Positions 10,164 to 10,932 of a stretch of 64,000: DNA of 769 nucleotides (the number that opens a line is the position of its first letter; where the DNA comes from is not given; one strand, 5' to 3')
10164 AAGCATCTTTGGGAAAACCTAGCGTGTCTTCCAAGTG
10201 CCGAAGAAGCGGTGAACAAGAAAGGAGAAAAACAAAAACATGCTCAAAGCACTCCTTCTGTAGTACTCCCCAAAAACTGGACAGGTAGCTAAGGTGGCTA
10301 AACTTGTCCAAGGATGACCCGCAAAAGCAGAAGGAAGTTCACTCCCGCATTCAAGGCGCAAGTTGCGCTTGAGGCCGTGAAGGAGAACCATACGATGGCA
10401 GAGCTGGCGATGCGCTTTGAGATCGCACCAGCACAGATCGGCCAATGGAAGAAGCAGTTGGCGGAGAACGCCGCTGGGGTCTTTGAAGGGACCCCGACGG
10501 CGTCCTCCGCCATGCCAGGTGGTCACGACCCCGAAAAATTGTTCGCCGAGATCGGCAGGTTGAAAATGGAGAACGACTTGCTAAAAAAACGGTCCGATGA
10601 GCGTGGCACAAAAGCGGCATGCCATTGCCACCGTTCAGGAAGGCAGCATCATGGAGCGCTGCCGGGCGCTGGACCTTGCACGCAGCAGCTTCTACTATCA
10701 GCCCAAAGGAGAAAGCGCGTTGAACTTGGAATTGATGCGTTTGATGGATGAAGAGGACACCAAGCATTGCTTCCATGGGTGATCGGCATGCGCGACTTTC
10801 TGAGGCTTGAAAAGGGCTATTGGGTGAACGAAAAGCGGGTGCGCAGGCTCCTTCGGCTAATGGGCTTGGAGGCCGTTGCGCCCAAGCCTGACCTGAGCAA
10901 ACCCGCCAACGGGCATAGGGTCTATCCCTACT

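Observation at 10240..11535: IS3-family element inserted into codon 7 of a T9SS cargo gene; precise in-silico excision restores an intact signal peptide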

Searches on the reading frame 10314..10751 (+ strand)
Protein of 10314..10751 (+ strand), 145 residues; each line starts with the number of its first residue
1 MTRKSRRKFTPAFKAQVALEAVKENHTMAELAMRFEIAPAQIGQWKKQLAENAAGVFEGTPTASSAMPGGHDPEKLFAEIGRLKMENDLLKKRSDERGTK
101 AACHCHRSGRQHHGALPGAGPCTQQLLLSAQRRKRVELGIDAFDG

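Call 4: search_protein_families(library=pfam, proteins=[window:10314-10751:+], max_evalue=0.01)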
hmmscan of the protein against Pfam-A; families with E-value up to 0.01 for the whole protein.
window:10314-10751:+ (145 aa): 3 families
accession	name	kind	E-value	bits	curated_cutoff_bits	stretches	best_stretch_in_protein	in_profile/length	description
PF01527.26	HTH_Tnp_1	-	5.3e-10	39.8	24.1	1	4-84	2-71/75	Transposase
PF13518.12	HTH_28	-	0.0027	18.2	25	1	13-50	1-37/52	Helix-turn-helix domain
PF09607.16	BrkDBD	-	0.0053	17.1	23.4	1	5-47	2-47/58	Brinker DNA-binding domain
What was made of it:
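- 10314..10751 (+): orfA (HTH_Tnp_1 DNA-binding protein). Here it is a 145-aa ORF, because the A-run is one base short. In all other copies it is 95 aa and ends LLKKTVR*. Pfam PF01527, 5.3e-10 (call 4).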

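Call 5: search_protein_families(library=ncbifam, proteins=[window:10314-10751:+], max_evalue=10)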
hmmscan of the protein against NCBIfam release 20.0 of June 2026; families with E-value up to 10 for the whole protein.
window:10314-10751:+ (145 aa): 4 families
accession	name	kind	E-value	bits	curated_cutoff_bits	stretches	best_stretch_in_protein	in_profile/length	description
NF033516.0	transpos_IS3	equivalog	1.4e-10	41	160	1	13-99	2-86/369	IS3 family transposase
NF047595.1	IS66_ISRel24_TnpA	equivalog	2.2e-07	31.5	74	1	6-52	2-48/113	IS66-like element accessory protein TnpA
NF033577.2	transpos_IS481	equivalog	0.041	13.4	224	1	15-73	3-61/284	IS481 family transposase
NF006928.0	PRK09413.1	subfamily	0.045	14.2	229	1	5-95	9-102/121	IS2 repressor TnpA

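Call 20: find_encoding_contigs(protein=window:10314-10751:+, flank=3000, max_places=10)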
Protein window:10314-10751:+ (145 aa): no gene with exactly this product is on record in the collection.
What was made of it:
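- Tried and rejected: An exact look-up of the 145-aa orfA with find_encoding_contigs found nothing (call 20).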

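Call 26: list_cluster_members(proteins=[window:10314-10748:+, window:10597-10779:+, window:10767-11492:+, window:10779-11492:+, window:10788-11492:+, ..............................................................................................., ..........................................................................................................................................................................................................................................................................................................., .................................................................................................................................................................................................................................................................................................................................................])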
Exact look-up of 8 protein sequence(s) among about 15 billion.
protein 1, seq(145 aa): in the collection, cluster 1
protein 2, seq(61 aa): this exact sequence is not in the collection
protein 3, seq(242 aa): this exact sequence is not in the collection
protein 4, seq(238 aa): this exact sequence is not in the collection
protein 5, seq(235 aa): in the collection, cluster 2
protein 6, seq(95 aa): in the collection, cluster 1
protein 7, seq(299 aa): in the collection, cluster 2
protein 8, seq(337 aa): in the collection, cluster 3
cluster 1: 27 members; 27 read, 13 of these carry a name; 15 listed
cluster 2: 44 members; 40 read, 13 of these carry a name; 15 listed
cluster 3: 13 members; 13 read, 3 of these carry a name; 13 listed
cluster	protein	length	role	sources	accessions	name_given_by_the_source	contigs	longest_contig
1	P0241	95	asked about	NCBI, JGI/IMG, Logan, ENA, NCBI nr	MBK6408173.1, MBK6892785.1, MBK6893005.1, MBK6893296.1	MAG: transposase [Flavobacteriales bacterium] | transposase | transposase [Flavobacteriales bacterium]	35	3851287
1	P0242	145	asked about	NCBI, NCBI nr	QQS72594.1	MAG: transposase [Flavobacteriales bacterium]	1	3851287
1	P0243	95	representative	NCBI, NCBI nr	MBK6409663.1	MAG: transposase [Flavobacteriales bacterium] | transposase [Flavobacteriales bacterium]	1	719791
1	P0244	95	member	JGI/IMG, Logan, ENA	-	transposase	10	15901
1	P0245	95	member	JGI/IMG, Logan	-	transposase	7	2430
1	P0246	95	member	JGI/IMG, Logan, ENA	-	transposase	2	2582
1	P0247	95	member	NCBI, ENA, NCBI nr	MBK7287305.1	MAG: transposase [Flavobacteriales bacterium] | transposase [Flavobacteriales bacterium]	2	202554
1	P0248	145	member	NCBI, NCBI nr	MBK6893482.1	MAG: transposase [Flavobacteriales bacterium] | transposase [Flavobacteriales bacterium]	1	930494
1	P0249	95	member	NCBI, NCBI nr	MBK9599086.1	MAG: transposase [Flavobacteriales bacterium] | transposase [Flavobacteriales bacterium]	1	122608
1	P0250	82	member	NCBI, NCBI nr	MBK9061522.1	MAG: transposase [Flavobacteriales bacterium] | transposase [Flavobacteriales bacterium]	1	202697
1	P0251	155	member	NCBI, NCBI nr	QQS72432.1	MAG: transposase [Flavobacteriales bacterium]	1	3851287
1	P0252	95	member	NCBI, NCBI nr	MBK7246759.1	MAG: transposase [Flavobacteriales bacterium] | transposase [Flavobacteriales bacterium]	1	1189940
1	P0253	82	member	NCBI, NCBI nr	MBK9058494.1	MAG: transposase [Flavobacteriales bacterium] | transposase [Flavobacteriales bacterium]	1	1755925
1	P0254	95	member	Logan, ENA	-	-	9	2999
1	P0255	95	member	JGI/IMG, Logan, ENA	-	-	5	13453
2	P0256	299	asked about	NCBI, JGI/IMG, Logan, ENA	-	-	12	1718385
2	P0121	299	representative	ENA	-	-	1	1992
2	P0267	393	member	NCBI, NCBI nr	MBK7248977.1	MAG: IS3 family transposase [Flavobacteriales bacterium] | IS3 family transposase [Flavobacteriales bacterium]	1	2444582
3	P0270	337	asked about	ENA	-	-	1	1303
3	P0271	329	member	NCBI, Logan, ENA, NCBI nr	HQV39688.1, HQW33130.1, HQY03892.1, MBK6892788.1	MAG: hypothetical protein IPH00_06545 [Flavobacteriales bacterium] | hypothetical protein [Flavobacteriales bacterium]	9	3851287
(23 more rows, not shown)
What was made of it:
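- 10314..10751 (+): The 95-aa form is on 35 contigs and the 145-aa form on one (call 26).
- On IS3 family insertion sequence: At least 4 annotated copies on the 3.85-Mb contig and at least 4 in GCA_016702475.1 (call 26).
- The exact 145-aa product is annotated on a 3.85-Mb contig (QQS72594.1, call 26).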

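Call 28: find_encoding_contigs(protein=P0271, flank=3500, max_places=10)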
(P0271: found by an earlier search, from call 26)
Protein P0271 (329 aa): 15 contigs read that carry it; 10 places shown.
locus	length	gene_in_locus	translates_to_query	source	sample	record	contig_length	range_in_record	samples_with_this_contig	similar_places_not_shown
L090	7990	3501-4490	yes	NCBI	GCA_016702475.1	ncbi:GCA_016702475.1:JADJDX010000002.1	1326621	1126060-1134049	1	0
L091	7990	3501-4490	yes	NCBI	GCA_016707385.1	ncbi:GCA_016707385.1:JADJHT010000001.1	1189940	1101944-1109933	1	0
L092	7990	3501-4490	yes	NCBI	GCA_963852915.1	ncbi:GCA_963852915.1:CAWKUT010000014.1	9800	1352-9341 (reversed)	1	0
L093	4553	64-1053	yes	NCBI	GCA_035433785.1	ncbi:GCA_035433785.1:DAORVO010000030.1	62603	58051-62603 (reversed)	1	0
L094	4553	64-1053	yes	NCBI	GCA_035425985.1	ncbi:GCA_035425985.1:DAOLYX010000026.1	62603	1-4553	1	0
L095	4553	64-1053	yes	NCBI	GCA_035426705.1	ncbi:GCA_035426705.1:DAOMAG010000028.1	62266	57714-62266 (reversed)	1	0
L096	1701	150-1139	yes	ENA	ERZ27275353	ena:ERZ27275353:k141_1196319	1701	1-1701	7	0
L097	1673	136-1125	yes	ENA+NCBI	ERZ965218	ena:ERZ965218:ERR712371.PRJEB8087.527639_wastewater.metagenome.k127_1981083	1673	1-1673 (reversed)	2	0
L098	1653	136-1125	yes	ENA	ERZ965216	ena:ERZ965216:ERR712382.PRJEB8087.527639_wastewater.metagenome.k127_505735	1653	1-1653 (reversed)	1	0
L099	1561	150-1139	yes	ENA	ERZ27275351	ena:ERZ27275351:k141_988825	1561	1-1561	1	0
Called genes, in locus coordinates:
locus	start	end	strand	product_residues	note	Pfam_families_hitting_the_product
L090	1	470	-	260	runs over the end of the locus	PF00872:Transposase_mut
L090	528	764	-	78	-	PF00872:Transposase_mut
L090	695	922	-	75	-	-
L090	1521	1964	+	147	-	-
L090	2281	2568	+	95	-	PF01527:HTH_Tnp_1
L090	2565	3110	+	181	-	PF13276:HTH_21 (weak), PF00665:rve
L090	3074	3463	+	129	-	PF00665:rve (faint), PF13683:rve_3, PF13333:rve_2 (weak)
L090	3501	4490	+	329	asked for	-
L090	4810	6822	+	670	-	PF13884:Peptidase_S74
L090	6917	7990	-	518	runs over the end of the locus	PF28550:DUF8436, PF00890:FAD_binding_2 (faint), PF03486:HI0933_like (faint), PF07992:Pyr_redox_2 (faint), PF01266:DAO, PF21688:FAD-depend_C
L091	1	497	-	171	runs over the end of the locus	PF00872:Transposase_mut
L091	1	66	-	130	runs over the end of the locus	PF00872:Transposase_mut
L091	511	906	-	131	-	PF00872:Transposase_mut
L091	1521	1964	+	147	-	-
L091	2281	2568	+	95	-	PF01527:HTH_Tnp_1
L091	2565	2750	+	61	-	-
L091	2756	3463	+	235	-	PF00665:rve, PF24764:rva_4 (weak), PF13683:rve_3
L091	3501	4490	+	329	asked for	-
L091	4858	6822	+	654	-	PF18962:Por_Secre_tail (faint), PF13884:Peptidase_S74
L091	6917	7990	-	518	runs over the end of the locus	PF28550:DUF8436, PF00890:FAD_binding_2 (faint), PF03486:HI0933_like (faint), PF07992:Pyr_redox_2 (faint), PF01266:DAO, PF21688:FAD-depend_C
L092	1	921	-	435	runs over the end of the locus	PF00872:Transposase_mut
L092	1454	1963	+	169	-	-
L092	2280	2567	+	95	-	PF01527:HTH_Tnp_1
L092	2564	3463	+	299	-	PF13276:HTH_21 (weak), PF00665:rve, PF24764:rva_4 (weak), PF13683:rve_3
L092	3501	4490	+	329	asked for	-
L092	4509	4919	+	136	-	-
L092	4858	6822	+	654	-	PF18962:Por_Secre_tail (faint), PF13884:Peptidase_S74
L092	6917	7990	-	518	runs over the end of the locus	PF28550:DUF8436, PF00890:FAD_binding_2 (faint), PF03486:HI0933_like (faint), PF07992:Pyr_redox_2 (faint), PF01266:DAO, PF21688:FAD-depend_C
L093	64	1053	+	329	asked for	-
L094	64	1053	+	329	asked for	-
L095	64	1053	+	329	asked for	-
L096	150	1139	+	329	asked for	-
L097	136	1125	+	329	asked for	-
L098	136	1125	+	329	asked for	-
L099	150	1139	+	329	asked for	-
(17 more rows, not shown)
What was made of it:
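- The occupied allele is the common one in the sampled assemblies (at least 15 contigs against 1 identical empty contig; calls 26, 28).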

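Call 30: find_encoding_contigs(protein=P0270, flank=3000, max_places=5)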
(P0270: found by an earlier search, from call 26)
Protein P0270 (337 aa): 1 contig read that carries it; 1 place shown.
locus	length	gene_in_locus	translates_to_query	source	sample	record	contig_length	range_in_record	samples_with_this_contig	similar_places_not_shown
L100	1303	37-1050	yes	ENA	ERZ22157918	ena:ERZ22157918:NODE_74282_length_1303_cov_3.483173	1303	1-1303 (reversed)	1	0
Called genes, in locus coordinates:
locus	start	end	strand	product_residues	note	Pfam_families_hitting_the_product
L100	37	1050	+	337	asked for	-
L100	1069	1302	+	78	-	?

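Call 48: search_protein_families(library=ncbifam, proteins=[P0267, P0256, P0241], max_evalue=0.00001)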
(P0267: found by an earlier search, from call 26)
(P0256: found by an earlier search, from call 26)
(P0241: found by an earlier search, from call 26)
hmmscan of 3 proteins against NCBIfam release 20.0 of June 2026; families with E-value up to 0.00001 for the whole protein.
P0267 (393 aa): 3 families
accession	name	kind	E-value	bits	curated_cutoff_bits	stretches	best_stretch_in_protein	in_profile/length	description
NF033516.0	transpos_IS3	equivalog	5.6e-85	285.8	160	1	13-366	2-367/369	IS3 family transposase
NF033577.2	transpos_IS481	equivalog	2.7e-35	122.3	224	1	167-367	89-283/284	IS481 family transposase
NF047595.1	IS66_ISRel24_TnpA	equivalog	1.1e-06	29.3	74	1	6-51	2-47/113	IS66-like element accessory protein TnpA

P0256 (299 aa): 2 families
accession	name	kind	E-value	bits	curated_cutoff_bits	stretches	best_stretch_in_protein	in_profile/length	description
NF033516.0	transpos_IS3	equivalog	2.8e-71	240.7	160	1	6-272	90-367/369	IS3 family transposase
NF033577.2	transpos_IS481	equivalog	1e-31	110.5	224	1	73-273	89-283/284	IS481 family transposase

P0241 (95 aa): 2 families
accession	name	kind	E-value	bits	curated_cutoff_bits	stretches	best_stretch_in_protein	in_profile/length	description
NF033516.0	transpos_IS3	equivalog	3.1e-10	39.8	160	1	13-93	2-81/369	IS3 family transposase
NF047595.1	IS66_ISRel24_TnpA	equivalog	9.4e-08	32.7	74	1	6-52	2-48/113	IS66-like element accessory protein TnpA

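Call 66: search_dna_similar(query=P0256, collection=plasmids, mode=protein, max_rows=15, max_evalue=1e-30)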
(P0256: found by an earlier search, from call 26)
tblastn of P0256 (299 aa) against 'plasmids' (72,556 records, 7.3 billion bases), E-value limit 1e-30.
Records with a match: 1700; places in all: 2913; records where one place covers at least 80% of the query: 1528.
Best place of each record, by identity: 60-80% 2; <60% 1698.
By first word of the organism name: Klebsiella 453; Acinetobacter 286; Escherichia 201; Bradyrhizobium 85; Enterobacter 49; Pseudomonas 42; Rhizobium 42; Pseudosulfitobacter 38; Sinorhizobium 31; Vibrio 25; and 122 more.
By predicted mobility (MOB-suite, as given by PLSDB): conjugative 877; non-mobilizable 491; mobilizable 332.
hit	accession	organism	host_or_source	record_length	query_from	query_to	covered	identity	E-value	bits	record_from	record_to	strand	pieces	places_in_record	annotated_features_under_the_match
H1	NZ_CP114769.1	Hymenobacter canadensis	whole organism,lake water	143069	1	278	93%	64.0%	5e-114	368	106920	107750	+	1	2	IS3 family transposase | transposase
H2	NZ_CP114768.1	Hymenobacter canadensis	whole organism,lake water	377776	1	278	93%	64.0%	5e-114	368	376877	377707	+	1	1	IS3 family transposase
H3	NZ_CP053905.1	Hymenobacter sp. BRD67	cell culture,soil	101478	1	282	94%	58.5%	6e-50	357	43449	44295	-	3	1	IS3 family transposase | hypothetical protein | integrase core domain-containing protein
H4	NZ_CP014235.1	Moraxella osloensis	Homo sapiens,pure culture,cerebrospinal ...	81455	14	296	95%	51.9%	2e-84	283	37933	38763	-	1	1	IS3 family transposase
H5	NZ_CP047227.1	Moraxella osloensis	whole organism,activated sludge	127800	14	296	95%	51.9%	4e-83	279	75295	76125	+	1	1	IS3 family transposase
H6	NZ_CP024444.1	Moraxella osloensis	Homo sapiens,single cell,skin swab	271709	4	290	96%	50.5%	2e-83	280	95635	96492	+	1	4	IS3 family transposase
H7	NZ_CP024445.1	Moraxella osloensis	Homo sapiens,single cell,skin swab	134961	14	296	95%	51.2%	5e-81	273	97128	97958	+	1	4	IS3 family transposase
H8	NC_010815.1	Trichlorobacter lovleyi SZ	-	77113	2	275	92%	52.9%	2e-75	257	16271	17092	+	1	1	IS3-like element ISGlo6 family transposase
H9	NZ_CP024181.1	Moraxella osloensis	Homo sapiens,single cell,skin swab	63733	14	290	93%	52.2%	2e-83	280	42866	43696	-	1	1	IS3 family transposase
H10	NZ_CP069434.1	Moraxella osloensis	-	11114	14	290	93%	52.2%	8e-83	278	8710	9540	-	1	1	IS3 family transposase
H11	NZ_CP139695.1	Limimaricola variabilis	Bacterial Culture,hydrothermal vent ...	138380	17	291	92%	52.4%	1e-88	295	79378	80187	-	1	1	IS3 family transposase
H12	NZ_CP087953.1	Desulfosarcina sp. BuS5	-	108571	18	275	86%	55.8%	4e-91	302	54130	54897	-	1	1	IS3 family transposase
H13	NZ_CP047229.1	Moraxella osloensis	whole organism,activated sludge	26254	14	296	95%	50.9%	8e-81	273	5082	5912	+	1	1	IS3 family transposase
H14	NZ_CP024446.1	Moraxella osloensis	Homo sapiens,single cell,skin swab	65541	14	296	95%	50.9%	1e-80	272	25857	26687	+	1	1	IS3 family transposase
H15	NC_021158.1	Psychrobacter maritimus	permafrost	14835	14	290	93%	51.8%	5e-86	288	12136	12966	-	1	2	IS3-like element ISPpy1 family transposase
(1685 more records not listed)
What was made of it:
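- Closest known: IS3 family insertion sequences. Different: The closest annotated relatives are only 64% identical in OrfB (Hymenobacter plasmids) or 52-53% (ISGlo6, ISPpy1) (call 66), so it is probably an unnamed element.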

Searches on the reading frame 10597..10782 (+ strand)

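Call 4: search_protein_families(library=pfam, proteins=[window:10597-10782:+], max_evalue=0.01)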
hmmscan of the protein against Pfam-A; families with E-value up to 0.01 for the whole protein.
window:10597-10782:+ (61 aa): 0 families

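Call 48: search_protein_families(library=ncbifam, proteins=[P0267, P0256, P0241], max_evalue=0.00001)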
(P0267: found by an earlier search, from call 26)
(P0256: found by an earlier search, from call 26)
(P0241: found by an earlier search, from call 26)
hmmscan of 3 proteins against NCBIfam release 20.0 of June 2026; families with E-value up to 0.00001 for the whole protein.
P0267 (393 aa): 3 families
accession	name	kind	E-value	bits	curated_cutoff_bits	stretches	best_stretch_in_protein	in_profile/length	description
NF033516.0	transpos_IS3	equivalog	5.6e-85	285.8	160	1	13-366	2-367/369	IS3 family transposase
NF033577.2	transpos_IS481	equivalog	2.7e-35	122.3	224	1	167-367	89-283/284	IS481 family transposase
NF047595.1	IS66_ISRel24_TnpA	equivalog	1.1e-06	29.3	74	1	6-51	2-47/113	IS66-like element accessory protein TnpA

P0256 (299 aa): 2 families
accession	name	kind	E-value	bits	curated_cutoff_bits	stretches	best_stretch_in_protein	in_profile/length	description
NF033516.0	transpos_IS3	equivalog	2.8e-71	240.7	160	1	6-272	90-367/369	IS3 family transposase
NF033577.2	transpos_IS481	equivalog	1e-31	110.5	224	1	73-273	89-283/284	IS481 family transposase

P0241 (95 aa): 2 families
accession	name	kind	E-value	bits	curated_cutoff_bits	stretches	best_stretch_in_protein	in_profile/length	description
NF033516.0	transpos_IS3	equivalog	3.1e-10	39.8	160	1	13-93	2-81/369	IS3 family transposase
NF047595.1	IS66_ISRel24_TnpA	equivalog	9.4e-08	32.7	74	1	6-52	2-48/113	IS66-like element accessory protein TnpA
